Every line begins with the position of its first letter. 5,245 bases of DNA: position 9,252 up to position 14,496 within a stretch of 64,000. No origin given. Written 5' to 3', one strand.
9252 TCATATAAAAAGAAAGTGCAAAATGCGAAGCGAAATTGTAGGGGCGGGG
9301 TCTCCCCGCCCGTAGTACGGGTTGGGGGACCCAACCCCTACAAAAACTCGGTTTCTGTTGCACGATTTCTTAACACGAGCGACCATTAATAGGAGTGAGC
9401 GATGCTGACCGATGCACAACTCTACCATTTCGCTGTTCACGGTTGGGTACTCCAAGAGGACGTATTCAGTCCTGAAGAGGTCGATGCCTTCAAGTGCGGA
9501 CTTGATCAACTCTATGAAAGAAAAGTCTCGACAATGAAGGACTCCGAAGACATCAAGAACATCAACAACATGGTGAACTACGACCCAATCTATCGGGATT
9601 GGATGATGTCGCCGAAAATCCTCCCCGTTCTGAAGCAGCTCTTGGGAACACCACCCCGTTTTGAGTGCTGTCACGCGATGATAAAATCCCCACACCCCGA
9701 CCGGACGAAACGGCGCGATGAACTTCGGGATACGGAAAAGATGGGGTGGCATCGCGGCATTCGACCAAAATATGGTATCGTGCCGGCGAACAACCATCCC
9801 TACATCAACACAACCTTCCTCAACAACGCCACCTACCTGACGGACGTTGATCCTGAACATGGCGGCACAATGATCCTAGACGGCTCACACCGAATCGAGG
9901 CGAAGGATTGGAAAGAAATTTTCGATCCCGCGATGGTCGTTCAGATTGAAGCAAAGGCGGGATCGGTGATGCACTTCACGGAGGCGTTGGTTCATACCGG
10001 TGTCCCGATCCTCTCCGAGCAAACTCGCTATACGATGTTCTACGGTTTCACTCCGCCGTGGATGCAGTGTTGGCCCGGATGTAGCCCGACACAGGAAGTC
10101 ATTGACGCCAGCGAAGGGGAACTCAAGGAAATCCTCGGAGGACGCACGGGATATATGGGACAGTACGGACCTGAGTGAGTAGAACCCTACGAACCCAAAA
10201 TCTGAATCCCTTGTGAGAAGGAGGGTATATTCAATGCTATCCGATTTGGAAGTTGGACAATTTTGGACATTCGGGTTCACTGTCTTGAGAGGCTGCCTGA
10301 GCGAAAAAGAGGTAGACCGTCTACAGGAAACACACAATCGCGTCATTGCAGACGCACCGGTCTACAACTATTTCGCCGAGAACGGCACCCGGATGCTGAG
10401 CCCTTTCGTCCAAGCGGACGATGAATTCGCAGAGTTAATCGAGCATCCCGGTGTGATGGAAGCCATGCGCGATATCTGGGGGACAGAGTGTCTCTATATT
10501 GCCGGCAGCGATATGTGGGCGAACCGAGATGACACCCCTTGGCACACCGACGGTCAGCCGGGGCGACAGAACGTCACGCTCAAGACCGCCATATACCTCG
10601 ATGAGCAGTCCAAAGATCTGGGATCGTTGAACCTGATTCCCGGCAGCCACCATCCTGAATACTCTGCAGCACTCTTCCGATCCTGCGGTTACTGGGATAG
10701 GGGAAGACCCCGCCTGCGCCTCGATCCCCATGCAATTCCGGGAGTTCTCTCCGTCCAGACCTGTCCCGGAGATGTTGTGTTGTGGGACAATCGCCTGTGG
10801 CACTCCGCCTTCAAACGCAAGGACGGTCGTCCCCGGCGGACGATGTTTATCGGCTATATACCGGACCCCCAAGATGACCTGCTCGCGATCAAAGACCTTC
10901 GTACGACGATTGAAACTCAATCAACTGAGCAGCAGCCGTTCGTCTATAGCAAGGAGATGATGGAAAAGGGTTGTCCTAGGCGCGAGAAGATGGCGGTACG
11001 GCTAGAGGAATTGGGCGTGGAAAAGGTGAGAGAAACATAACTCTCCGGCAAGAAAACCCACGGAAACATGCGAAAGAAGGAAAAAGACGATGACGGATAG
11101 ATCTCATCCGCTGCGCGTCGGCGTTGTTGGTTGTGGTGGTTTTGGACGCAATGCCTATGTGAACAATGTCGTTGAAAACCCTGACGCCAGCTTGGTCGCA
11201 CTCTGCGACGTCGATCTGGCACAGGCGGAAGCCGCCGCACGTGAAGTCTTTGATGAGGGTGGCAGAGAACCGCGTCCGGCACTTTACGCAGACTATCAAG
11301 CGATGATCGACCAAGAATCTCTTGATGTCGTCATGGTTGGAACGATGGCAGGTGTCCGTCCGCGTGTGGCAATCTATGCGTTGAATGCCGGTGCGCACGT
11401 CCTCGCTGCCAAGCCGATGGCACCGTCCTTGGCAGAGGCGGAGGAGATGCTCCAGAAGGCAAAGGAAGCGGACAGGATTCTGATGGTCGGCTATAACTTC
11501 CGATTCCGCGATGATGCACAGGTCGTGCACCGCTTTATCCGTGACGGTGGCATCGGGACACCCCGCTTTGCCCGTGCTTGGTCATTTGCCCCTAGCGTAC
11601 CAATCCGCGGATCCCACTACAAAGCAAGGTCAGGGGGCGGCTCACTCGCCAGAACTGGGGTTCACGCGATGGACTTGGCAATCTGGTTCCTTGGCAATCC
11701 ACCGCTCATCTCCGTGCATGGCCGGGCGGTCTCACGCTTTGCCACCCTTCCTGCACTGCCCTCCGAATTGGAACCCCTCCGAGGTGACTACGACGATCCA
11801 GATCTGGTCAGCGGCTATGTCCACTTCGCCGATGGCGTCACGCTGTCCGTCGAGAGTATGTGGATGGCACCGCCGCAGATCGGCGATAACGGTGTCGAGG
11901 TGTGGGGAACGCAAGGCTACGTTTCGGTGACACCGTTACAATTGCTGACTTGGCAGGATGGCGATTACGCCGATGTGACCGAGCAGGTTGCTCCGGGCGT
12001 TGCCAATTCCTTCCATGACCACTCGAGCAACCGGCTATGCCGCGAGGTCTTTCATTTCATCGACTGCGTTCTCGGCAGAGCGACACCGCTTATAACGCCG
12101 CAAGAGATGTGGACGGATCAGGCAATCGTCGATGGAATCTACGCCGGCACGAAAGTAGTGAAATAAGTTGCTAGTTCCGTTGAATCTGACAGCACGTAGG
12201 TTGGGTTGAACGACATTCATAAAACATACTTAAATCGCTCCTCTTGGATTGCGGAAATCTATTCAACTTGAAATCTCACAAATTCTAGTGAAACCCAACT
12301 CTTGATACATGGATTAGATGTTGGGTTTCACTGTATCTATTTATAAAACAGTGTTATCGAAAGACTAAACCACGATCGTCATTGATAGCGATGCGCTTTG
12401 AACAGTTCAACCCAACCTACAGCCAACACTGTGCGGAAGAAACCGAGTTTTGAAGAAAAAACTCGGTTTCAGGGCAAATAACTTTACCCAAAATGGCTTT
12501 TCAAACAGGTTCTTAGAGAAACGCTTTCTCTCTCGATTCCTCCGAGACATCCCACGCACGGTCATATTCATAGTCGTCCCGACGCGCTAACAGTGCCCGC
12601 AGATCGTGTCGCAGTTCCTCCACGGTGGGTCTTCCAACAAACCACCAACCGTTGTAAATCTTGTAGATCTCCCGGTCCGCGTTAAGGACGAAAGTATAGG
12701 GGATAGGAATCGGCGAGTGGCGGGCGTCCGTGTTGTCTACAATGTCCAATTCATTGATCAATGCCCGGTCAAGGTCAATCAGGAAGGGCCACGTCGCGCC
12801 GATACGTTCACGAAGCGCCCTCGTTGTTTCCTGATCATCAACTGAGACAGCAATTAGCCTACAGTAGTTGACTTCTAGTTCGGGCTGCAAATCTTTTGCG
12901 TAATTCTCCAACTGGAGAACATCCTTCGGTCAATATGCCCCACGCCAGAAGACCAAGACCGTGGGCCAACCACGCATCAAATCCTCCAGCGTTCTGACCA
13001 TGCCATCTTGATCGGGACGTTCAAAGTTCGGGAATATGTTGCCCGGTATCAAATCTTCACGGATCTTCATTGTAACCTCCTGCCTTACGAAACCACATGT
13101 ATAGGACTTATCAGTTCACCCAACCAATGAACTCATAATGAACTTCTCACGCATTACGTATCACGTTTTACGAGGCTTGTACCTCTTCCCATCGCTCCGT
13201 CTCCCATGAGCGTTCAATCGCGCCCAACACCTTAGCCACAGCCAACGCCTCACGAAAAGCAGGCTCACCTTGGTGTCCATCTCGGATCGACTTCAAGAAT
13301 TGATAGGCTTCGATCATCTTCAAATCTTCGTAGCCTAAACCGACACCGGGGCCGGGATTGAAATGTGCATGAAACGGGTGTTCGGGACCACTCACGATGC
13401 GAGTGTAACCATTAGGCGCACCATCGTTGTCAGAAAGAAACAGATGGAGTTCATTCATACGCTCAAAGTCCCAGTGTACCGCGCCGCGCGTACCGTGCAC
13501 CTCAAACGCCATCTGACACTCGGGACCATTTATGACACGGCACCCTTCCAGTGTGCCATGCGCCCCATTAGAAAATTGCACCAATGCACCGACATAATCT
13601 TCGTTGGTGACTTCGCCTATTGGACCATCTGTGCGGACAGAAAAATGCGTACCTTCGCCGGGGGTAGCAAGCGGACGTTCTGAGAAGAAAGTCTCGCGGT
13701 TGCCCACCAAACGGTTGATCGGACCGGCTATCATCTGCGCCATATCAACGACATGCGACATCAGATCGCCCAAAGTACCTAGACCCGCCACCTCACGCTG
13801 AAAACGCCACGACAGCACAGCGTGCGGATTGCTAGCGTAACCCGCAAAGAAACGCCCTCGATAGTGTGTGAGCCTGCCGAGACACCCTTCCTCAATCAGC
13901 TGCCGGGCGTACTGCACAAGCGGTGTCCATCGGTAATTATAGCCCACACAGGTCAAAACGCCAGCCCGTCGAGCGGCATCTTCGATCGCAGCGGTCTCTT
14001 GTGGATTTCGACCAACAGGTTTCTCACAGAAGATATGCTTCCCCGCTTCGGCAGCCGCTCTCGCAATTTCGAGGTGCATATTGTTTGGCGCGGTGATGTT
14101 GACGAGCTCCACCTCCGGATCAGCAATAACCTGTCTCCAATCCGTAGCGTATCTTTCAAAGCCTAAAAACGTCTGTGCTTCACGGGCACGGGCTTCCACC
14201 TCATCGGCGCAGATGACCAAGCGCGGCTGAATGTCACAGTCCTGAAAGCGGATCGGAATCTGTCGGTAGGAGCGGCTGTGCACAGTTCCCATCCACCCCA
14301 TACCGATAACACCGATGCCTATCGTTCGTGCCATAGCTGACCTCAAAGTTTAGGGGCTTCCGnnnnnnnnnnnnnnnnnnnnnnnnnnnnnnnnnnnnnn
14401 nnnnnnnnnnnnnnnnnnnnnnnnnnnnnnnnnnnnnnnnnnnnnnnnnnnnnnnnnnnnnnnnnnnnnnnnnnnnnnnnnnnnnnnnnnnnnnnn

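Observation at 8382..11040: Expansion of phytanoyl-CoA dioxygenase-family genes (six paralogs in the window)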

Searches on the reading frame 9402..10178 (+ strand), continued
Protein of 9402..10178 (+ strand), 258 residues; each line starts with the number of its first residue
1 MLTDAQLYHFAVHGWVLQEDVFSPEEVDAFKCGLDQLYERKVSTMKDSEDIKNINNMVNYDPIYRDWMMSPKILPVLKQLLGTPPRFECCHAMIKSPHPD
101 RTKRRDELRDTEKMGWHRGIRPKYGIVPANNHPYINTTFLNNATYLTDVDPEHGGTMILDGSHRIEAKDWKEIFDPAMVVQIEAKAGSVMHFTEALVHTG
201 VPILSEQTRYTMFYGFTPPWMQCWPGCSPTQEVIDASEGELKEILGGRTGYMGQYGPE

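Call 47: fold_search(model_id=the predicted structure, library=pdb)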
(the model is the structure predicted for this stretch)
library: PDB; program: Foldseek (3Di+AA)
matches with E <= 10: 1668; with E <= 0.001: 476
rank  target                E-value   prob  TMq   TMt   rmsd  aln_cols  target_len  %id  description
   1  4xca_D                2.9e-15  1.00  0.67  0.68   4.3       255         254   18  Crystal Structure of HygX from Streptomyces hygroscopicus with nickel and 2-oxoglutarate bound (released 2015-08-05)
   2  4xcb_D                3.4e-15  1.00  0.68  0.70   3.7       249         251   18  Crystal Structure of HygX from Streptomyces hygroscopicus with nickel, 2-oxoglutarate, and hygromycin B bound (released 2015-08-05)
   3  7dt0_H                8.0e-15  1.00  0.64  0.68   8.5       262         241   17  Proline hydroxylase H11-N101I mutant (released 2022-01-12)
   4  4xcb_A                3.2e-14  1.00  0.70  0.69   5.1       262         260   18  Crystal Structure of HygX from Streptomyces hygroscopicus with nickel, 2-oxoglutarate, and hygromycin B bound (released 2015-08-05)
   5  4xcb_B                4.3e-14  1.00  0.67  0.67   4.8       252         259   17  Crystal Structure of HygX from Streptomyces hygroscopicus with nickel, 2-oxoglutarate, and hygromycin B bound (released 2015-08-05)
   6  8zyb_D                4.3e-14  1.00  0.67  0.64   7.9       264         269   17  a-KG dependent oxygenase (released 2025-06-18)
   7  9uae_D                5.5e-14  1.00  0.67  0.60   7.5       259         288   13  Crystal structure of the OkaE-M71A mutant with coblat(II) (released 2026-03-11)
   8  9uad_A                5.5e-14  1.00  0.68  0.61   7.8       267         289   13  Crystal structure of the OkaE-M64A mutant with a-ketoglutarate and okaramine A (released 2026-03-11)
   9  7vbq_A                5.5e-14  1.00  0.63  0.59   8.9       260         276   18  Heterodimer structure of Fe(II)/(alpha)ketoglutarate-dependent dioxygenase TlxIJ (released 2022-04-20)
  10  4xca_A                6.2e-14  1.00  0.68  0.69   4.4       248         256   18  Crystal Structure of HygX from Streptomyces hygroscopicus with nickel and 2-oxoglutarate bound (released 2015-08-05)
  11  4zpi_A                6.2e-14  1.00  0.67  0.69   6.5       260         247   18  Crystal Structure of HygX from Streptomyces hygroscopicus with iron bound (released 2015-08-05)
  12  4xca_C                7.5e-14  1.00  0.70  0.71   5.5       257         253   18  Crystal Structure of HygX from Streptomyces hygroscopicus with nickel and 2-oxoglutarate bound (released 2015-08-05)
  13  9uah_A                7.5e-14  1.00  0.69  0.62   7.5       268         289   13  Crystal structure of the OkaE-W79A mutant with a-ketoglutarate and okaramine A (released 2026-03-11)
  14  7dt0_E                8.4e-14  1.00  0.65  0.68   6.6       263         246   17  Proline hydroxylase H11-N101I mutant (released 2022-01-12)
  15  9uad_C                8.4e-14  1.00  0.67  0.61   7.9       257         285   13  Crystal structure of the OkaE-M64A mutant with a-ketoglutarate and okaramine A (released 2026-03-11)
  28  4xca_B                1.7e-13  1.00  0.68  0.72   5.7       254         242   18  Crystal Structure of HygX from Streptomyces hygroscopicus with nickel and 2-oxoglutarate bound (released 2015-08-05)
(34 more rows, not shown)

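Call 66: search_protein_families(library=pfam, proteins=[L026:460-1620:+, L026:1707-2558:+, L026:3723-4529:+, L026:4768-5352:-, L061:750-1727:+, L061:1754-2410:-, L061:3640-5580:-, L061:5912-6724:+, L031:662-2611:-, L031:4018-6435:-], max_evalue=0.0001)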
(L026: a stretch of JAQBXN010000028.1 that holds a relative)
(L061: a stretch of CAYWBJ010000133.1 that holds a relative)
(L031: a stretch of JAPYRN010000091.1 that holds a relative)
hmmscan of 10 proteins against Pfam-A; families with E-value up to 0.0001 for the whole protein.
L026:460-1620:+ (386 aa): 2 families
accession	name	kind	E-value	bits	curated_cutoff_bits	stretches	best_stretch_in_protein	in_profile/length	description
PF01186.22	Lysyl_oxidase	-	3.1e-12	47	20.4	1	257-384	83-192/204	Lysyl oxidase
PF07705.17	CARDB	-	3.1e-05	24.6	22.7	1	351-379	71-98/101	CARDB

L026:1707-2558:+ (283 aa): 0 families

L026:3723-4529:+ (268 aa): 1 family
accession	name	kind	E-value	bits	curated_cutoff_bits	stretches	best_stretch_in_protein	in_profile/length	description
PF05721.19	PhyH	-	8.7e-43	147.5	22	1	11-225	1-212/213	Phytanoyl-CoA dioxygenase (PhyH)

L026:4768-5352:- (194 aa): 0 families

L061:750-1727:+ (325 aa): 2 families
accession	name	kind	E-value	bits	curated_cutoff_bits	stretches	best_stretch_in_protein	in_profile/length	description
PF03786.19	UxuA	-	1e-54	186.1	23.7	2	154-324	175-351/352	D-mannonate dehydratase (UxuA)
PF01261.30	AP_endonuc_2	-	2.6e-12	47.4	31.1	1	40-291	28-226/249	Xylose isomerase-like TIM barrel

L061:1754-2410:- (218 aa): 1 family
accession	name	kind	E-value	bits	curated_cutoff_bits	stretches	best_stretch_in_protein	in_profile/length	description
PF05721.19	PhyH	-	6.3e-14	53.2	22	1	4-142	68-211/213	Phytanoyl-CoA dioxygenase (PhyH)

L061:3640-5580:- (646 aa): 1 family
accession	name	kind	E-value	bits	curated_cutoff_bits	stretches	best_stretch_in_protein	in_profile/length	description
PF00149.33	Metallophos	-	5.1e-07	30.8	21.5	1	23-204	20-189/191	Calcineurin-like phosphoesterase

L061:5912-6724:+ (270 aa): 2 families
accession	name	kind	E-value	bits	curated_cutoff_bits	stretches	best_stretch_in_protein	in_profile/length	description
PF03786.19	UxuA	-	1.9e-11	43.8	23.7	1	159-250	224-318/352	D-mannonate dehydratase (UxuA)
PF01261.30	AP_endonuc_2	-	1.3e-09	38.6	31.1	1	39-265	21-248/249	Xylose isomerase-like TIM barrel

L031:662-2611:- (649 aa): 2 families
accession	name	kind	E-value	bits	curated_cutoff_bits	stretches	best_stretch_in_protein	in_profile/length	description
PF20581.3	DUF6785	-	1.1e-114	384.2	25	1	17-512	2-498/498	Family of unknown function (DUF6785)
PF20580.3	DUF6784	-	1.4e-26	93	26.4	1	548-641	2-95/101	Domain of unknown function (DUF6784)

L031:4018-6435:- (805 aa): 4 families
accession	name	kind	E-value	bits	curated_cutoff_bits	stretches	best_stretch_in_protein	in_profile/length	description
PF23500.1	DUF7133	-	1e-11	45.2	27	1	62-420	8-344/385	Domain of unknown function (DUF7133)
PF13860.13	FlgD_ig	-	1.7e-10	41.2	27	1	731-790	13-73/79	FlgD Ig-like domain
PF07995.17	GSDH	-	3e-07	30.5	25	1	144-357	83-276/332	Glucose / Sorbosone dehydrogenase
PF18962.6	Por_Secre_tail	-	2.5e-05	24.9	27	1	722-801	2-73/75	Secretion system C-terminal sorting domain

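Call 67: search_protein_families(library=pfam, proteins=[L069:2320-4149:+, L069:3995-5236:-, L069:5345-6241:-, L069:6952-7593:-, L069:7386-8798:+, L069:8820-9542:-, L069:9527-10846:-, L069:11003-11593:+, L031:6537-7457:-, L031:8292-10322:+], max_evalue=0.0001)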
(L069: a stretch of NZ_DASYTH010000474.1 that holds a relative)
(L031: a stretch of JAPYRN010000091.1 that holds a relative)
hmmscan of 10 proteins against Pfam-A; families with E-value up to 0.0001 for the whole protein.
L069:2320-4149:+ (609 aa): 0 families

L069:3995-5236:- (413 aa): 2 families
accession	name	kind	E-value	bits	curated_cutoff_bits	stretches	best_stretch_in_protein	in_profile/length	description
PF21036.3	EryCIII-like_N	-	1.4e-30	107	27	1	22-238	1-216/216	Erythromycin biosynthesis protein CIII-like, N-terminal domain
PF06722.18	EryCIII-like_C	-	1e-26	94.1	31.7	1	259-403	6-145/145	Erythromycin biosynthesis protein CIII-like, C-terminal domain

L069:5345-6241:- (298 aa): 2 families
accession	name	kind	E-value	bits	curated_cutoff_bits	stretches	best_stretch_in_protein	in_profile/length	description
PF06722.18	EryCIII-like_C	-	2.3e-29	102.7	31.7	1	148-294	4-145/145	Erythromycin biosynthesis protein CIII-like, C-terminal domain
PF21036.3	EryCIII-like_N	-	2e-17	64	27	1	1-129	86-216/216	Erythromycin biosynthesis protein CIII-like, N-terminal domain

L069:6952-7593:- (213 aa): 0 families

L069:7386-8798:+ (470 aa): 1 family
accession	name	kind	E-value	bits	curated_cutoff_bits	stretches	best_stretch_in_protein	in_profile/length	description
PF05721.19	PhyH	-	1.4e-15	58.6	22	1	214-427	1-212/213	Phytanoyl-CoA dioxygenase (PhyH)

L069:8820-9542:- (240 aa): 5 families
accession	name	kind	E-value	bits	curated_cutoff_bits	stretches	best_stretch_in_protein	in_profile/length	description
PF00106.31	adh_short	-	2.6e-34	118.9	26.6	1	7-190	2-188/195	short chain dehydrogenase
PF13561.12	adh_short_C2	-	1.7e-26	93.7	27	1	15-189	6-181/236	Enoyl-(Acyl carrier protein) reductase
PF13460.12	NAD_binding_10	-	1.1e-07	32.3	27.2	1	12-137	1-98/184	NAD(P)H-binding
PF08659.16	KR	-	2.5e-07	31.2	22.6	1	8-165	3-161/180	KR domain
PF01370.27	Epimerase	-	1.3e-06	28.5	20.9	1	9-139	2-117/240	NAD dependent epimerase/dehydratase family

L069:9527-10846:- (439 aa): 2 families
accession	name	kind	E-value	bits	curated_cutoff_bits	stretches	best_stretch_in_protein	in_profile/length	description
PF07690.21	MFS_1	-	1e-21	77.7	33.4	2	28-258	2-218/347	Major Facilitator Superfamily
PF05977.19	MFS_3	-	1.1e-18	67.5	27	1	20-375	8-351/524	Transmembrane secretion effector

L069:11003-11593:+ (196 aa): 0 families

L031:6537-7457:- (306 aa): 1 family
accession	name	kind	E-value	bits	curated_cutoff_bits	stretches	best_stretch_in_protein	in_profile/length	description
PF00701.28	DHDPS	-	3.5e-22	78.9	22.1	1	11-281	2-278/289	Dihydrodipicolinate synthetase family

L031:8292-10322:+ (676 aa): 2 families
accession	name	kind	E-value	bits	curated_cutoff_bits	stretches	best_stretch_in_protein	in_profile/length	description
PF13585.12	CHU_C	-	1.2e-05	25.8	27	1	584-662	6-75/86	CHU_C Type IX secretion signal domain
PF13860.13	FlgD_ig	-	9.8e-05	22.7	27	0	604-662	18-78/79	FlgD Ig-like domain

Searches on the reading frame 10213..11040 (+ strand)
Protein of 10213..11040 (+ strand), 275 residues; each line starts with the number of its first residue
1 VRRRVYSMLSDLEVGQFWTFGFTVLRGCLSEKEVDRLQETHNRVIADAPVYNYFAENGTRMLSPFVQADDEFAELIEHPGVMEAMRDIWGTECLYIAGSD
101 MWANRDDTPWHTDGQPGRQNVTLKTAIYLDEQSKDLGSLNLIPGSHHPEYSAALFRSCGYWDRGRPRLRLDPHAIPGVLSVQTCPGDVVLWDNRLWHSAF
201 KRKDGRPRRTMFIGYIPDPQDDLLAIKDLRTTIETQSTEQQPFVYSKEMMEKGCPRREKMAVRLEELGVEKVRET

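Call 3: search_protein_families(library=pfam, proteins=[window:10213-11040:+], max_evalue=0.01)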
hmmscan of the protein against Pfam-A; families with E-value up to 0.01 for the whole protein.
window:10213-11040:+ (275 aa): 1 family
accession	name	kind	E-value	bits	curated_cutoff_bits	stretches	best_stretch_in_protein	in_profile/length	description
PF05721.19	PhyH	-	4.9e-16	60.1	22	1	20-209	4-212/213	Phytanoyl-CoA dioxygenase (PhyH)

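Call 11: search_protein_families(library=ncbifam, proteins=[window:10234-11040:+], max_evalue=0.01)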
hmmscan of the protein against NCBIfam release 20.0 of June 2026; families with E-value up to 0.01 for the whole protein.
window:10234-11040:+ (268 aa): 2 families
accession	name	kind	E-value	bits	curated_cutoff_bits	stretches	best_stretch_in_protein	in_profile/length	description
TIGR04436.1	SpoChoClust_3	subfamily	4.9e-05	22.7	200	1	13-232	15-226/300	putative 2OG-Fe(II) oxygenase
TIGR02408.1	ectoine_ThpD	equivalog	5.4e-05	22.7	336.5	1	5-144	20-174/277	ectoine hydroxylase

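Call 38: search_solved_structures(query=window:10234-11040:+, max_evalue=0.01)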
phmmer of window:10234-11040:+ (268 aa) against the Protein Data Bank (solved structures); distinct sequences matched with E-value up to 0.01: 1.
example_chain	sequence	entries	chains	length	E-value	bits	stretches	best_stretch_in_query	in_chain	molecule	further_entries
4xaa_A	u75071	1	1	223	0.0014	21.3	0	100-211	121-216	Putative oxygenase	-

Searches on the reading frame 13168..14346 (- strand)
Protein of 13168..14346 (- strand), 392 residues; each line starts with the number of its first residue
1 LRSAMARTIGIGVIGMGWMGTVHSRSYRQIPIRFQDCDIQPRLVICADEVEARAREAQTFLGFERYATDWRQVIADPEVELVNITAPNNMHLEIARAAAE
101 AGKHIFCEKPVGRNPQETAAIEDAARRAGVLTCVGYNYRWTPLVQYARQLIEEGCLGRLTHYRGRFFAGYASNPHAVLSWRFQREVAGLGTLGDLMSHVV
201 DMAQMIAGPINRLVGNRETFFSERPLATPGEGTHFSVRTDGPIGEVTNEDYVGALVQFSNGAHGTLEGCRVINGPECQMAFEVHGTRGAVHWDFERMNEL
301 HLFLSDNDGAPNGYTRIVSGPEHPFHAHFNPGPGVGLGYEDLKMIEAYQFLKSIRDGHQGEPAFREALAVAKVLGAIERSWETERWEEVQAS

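Call 4: search_protein_families(library=pfam, proteins=[window:13168-14346:-], max_evalue=0.001)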
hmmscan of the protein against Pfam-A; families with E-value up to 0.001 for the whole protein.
window:13168-14346:- (392 aa): 3 families
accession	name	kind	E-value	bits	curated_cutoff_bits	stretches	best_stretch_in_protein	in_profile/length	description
PF22725.1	GFO_IDH_MocA_C3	-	2.3e-24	86.2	27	1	144-290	1-123/124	GFO/IDH/MocA C-terminal domain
PF01408.29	GFO_IDH_MocA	-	1.1e-20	74.9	24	1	10-136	2-120/120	Oxidoreductase family, NAD-binding Rossmann fold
PF02894.22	GFO_IDH_MocA_C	-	6.2e-17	62.6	22.9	1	148-383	1-212/218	Oxidoreductase family, C-terminal alpha/beta domain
